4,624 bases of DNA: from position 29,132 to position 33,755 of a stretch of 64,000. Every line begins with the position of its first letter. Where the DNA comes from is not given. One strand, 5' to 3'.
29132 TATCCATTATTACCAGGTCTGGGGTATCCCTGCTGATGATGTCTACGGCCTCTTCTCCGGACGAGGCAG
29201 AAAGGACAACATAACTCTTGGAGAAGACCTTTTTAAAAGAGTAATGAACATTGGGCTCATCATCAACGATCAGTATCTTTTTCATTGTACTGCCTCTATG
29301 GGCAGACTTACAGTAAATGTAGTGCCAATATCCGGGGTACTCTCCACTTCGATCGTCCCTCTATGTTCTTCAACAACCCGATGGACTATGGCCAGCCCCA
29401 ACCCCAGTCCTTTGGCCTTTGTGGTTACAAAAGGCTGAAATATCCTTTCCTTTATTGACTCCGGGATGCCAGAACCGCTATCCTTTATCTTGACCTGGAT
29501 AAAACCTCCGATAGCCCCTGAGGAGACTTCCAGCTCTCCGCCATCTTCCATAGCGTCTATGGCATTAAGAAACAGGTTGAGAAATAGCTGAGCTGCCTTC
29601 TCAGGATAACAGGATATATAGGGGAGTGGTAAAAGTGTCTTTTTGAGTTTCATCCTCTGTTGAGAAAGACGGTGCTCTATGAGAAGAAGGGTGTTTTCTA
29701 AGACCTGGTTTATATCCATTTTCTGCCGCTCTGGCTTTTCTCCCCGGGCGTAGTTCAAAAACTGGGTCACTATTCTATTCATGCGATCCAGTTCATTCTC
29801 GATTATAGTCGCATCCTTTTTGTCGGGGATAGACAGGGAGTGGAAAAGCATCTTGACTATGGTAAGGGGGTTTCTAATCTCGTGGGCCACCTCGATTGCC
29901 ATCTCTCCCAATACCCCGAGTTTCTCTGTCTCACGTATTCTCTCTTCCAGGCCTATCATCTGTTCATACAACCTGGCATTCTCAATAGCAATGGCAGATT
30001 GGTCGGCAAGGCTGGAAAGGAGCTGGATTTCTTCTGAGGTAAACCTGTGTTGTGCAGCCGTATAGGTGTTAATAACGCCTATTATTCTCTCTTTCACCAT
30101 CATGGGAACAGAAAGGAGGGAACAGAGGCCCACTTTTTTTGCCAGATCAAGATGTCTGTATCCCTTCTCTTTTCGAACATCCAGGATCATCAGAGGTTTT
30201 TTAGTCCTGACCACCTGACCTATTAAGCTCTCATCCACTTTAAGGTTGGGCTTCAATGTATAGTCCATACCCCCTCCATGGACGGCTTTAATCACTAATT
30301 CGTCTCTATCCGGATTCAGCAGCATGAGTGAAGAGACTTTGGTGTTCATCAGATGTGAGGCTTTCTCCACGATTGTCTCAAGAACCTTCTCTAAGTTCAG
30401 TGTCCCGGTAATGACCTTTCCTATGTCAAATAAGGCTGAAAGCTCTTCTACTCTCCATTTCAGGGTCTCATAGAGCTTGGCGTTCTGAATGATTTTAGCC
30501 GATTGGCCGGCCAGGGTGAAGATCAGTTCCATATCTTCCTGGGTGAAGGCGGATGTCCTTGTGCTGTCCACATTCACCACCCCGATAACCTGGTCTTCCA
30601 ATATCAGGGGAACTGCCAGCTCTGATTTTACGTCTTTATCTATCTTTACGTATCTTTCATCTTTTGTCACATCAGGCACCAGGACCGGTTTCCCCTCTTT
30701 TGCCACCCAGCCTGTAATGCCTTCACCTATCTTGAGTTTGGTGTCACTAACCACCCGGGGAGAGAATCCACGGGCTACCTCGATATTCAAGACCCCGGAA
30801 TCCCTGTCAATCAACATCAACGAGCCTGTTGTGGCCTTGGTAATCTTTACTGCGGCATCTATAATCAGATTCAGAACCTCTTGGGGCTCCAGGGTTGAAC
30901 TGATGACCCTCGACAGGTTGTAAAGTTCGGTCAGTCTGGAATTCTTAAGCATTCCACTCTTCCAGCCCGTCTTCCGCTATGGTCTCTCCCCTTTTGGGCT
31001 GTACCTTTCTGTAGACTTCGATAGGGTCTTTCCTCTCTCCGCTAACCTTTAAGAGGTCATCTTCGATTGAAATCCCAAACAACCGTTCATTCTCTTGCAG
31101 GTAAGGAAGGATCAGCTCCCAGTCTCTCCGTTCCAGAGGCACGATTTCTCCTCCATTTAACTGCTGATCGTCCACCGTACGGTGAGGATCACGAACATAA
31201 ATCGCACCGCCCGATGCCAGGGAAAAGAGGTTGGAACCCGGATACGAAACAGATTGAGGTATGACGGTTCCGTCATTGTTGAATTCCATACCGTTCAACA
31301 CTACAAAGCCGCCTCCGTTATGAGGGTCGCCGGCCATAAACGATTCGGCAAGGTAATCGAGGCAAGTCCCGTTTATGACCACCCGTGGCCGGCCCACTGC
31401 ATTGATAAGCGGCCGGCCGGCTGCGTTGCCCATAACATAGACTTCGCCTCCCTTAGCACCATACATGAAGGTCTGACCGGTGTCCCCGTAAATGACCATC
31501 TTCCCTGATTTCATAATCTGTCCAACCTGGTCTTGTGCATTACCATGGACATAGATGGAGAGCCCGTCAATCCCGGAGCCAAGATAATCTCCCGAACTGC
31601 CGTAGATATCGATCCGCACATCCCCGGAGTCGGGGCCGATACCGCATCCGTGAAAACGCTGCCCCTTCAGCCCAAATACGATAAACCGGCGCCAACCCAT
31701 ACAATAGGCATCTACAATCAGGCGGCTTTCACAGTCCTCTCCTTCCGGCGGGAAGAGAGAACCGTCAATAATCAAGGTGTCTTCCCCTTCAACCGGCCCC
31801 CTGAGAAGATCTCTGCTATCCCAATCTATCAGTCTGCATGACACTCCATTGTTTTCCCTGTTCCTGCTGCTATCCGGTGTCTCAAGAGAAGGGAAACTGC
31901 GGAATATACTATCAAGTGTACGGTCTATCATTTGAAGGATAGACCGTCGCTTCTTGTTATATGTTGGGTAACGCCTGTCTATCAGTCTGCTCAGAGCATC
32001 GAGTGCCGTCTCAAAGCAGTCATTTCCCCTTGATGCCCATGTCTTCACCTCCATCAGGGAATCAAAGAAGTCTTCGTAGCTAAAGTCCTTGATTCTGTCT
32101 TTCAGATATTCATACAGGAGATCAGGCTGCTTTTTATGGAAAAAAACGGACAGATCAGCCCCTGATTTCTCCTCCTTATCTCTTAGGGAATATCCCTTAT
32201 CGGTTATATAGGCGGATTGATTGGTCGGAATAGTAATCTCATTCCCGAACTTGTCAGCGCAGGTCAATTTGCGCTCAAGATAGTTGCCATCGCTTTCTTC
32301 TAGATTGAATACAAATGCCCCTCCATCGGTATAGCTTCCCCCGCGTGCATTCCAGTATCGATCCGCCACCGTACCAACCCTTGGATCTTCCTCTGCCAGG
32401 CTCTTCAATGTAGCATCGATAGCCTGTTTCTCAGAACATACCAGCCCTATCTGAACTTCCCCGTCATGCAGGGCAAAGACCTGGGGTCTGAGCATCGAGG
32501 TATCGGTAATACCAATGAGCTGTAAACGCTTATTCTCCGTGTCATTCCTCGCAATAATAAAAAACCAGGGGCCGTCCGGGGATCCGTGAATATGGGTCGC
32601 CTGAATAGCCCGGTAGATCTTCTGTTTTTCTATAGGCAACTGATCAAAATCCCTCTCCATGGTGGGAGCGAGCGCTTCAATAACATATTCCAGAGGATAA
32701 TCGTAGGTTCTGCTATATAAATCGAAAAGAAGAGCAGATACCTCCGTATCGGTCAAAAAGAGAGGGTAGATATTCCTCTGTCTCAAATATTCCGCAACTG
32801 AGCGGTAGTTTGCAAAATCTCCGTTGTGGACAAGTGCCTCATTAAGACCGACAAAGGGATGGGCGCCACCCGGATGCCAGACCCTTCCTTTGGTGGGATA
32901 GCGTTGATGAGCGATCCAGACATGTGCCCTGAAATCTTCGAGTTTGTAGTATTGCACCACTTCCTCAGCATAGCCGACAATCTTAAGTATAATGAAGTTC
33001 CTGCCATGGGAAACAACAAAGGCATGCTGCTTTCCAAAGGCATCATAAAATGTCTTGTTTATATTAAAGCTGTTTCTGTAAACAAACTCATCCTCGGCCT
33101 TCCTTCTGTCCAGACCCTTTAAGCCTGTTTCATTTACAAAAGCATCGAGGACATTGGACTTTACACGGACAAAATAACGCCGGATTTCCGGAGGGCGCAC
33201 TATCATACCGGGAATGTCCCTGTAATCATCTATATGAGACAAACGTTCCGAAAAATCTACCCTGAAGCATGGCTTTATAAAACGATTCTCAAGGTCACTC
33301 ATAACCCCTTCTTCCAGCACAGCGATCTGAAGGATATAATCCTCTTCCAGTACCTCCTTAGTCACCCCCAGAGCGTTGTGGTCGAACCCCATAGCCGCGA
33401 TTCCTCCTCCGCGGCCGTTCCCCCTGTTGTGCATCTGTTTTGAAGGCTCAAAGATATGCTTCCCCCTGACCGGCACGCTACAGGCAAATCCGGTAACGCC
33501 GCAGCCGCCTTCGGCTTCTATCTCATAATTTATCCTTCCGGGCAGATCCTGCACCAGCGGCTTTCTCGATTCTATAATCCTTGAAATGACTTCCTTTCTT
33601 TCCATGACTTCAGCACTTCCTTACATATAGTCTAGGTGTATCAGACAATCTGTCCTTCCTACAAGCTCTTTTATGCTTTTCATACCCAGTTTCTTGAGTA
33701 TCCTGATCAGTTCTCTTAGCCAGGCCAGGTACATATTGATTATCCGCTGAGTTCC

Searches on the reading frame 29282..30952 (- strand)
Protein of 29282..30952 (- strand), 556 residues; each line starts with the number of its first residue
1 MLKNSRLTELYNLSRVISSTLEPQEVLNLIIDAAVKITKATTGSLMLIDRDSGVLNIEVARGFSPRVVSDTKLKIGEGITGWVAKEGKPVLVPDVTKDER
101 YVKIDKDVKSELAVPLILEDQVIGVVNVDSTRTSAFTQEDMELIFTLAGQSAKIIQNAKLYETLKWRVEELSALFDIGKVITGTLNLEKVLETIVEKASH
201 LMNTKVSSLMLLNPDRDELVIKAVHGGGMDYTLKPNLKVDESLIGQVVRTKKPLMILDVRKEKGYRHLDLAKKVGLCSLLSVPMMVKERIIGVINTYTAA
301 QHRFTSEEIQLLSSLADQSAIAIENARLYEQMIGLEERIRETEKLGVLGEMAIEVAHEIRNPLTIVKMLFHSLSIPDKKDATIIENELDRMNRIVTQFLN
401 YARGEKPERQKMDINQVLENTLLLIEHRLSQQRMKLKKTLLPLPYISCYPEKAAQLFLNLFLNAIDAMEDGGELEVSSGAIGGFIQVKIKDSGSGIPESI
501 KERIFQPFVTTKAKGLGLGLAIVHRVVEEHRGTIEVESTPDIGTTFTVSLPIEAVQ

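Call 12: search_protein_families(library=pfam, proteins=[window:29282-30952:-], max_evalue=0.00001)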
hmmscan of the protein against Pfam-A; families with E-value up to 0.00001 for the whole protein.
window:29282-30952:- (556 aa): 5 families
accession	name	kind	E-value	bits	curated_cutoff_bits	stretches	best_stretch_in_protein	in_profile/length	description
PF13185.12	GAF_2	-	5.6e-46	156.6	28.6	2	21-156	2-136/136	GAF domain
PF01590.32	GAF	-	3.1e-38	131.8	22.4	2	186-323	1-133/133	GAF domain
PF13492.12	GAF_3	-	4.4e-31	108.4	27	2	186-325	1-129/129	GAF domain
PF02518.31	HATPase_c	-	1e-25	90.8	26.4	1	451-553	4-110/111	Histidine kinase-, DNA gyrase B-, and HSP90-like ATPase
PF00512.31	HisKA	-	1.1e-09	38.7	26.9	1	351-405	5-64/66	His Kinase A (phospho-acceptor) domain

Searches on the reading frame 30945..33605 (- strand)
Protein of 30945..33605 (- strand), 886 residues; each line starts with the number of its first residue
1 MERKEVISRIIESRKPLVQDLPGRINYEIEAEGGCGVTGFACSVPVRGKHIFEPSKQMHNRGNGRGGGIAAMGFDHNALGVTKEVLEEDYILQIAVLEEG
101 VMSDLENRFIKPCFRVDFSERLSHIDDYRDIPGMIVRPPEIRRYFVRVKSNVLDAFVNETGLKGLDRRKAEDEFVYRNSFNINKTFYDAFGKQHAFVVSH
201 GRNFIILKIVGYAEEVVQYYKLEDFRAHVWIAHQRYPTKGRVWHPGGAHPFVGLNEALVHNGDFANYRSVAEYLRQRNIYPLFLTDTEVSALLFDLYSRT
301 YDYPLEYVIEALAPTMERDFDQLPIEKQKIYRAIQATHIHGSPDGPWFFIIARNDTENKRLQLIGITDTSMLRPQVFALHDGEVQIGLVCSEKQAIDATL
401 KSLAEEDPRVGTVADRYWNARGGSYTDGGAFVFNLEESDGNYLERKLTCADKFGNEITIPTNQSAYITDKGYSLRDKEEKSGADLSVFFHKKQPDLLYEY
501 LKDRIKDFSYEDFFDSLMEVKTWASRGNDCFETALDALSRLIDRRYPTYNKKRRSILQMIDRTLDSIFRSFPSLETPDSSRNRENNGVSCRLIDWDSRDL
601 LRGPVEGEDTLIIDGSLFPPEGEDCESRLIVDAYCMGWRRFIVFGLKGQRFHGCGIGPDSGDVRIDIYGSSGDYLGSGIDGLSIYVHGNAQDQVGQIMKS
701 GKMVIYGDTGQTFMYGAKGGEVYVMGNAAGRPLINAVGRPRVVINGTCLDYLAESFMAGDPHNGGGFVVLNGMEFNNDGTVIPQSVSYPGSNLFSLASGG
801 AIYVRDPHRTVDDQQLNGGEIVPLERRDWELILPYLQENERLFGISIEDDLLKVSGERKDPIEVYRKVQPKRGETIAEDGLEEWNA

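Call 12: search_protein_families(library=pfam, proteins=[window:30945-33605:-], max_evalue=0.00001)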
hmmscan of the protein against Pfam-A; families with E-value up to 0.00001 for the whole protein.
window:30945-33605:- (886 aa): 1 family
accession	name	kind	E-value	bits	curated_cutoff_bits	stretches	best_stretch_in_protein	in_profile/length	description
PF01493.24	GXGXG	-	1e-15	58.2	32.5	1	659-814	28-172/190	GXGXG motif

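Call 54: search_protein_families(library=ncbifam, proteins=[window:30945-33605:-], max_evalue=0.00001)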
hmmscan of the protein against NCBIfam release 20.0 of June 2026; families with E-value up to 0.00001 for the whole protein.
window:30945-33605:- (886 aa): 5 families
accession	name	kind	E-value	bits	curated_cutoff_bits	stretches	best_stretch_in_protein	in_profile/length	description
TIGR01135.1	glmS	equivalog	5.6e-10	38.3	418.05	1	199-302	36-140/607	glutamine--fructose-6-phosphate transaminase (isomerizing)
NF001484.0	PRK00331.1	subfamily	2.8e-09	35.9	381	1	199-306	37-145/601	isomerizing glutamine--fructose-6-phosphate transaminase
TIGR01134.1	purF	equivalog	1.2e-08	34.8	350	1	197-297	33-137/432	amidophosphoribosyltransferase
TIGR03122.1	one_C_dehyd_C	equivalog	4e-08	32.8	130.65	1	664-758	82-182/260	formylmethanofuran dehydrogenase subunit C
NF042910.1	FMH_DH_FwdC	exception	8.9e-06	24.9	340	0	665-752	122-215/271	tungsten-dependent formylmethanofuran dehydrogenase subunit FwdC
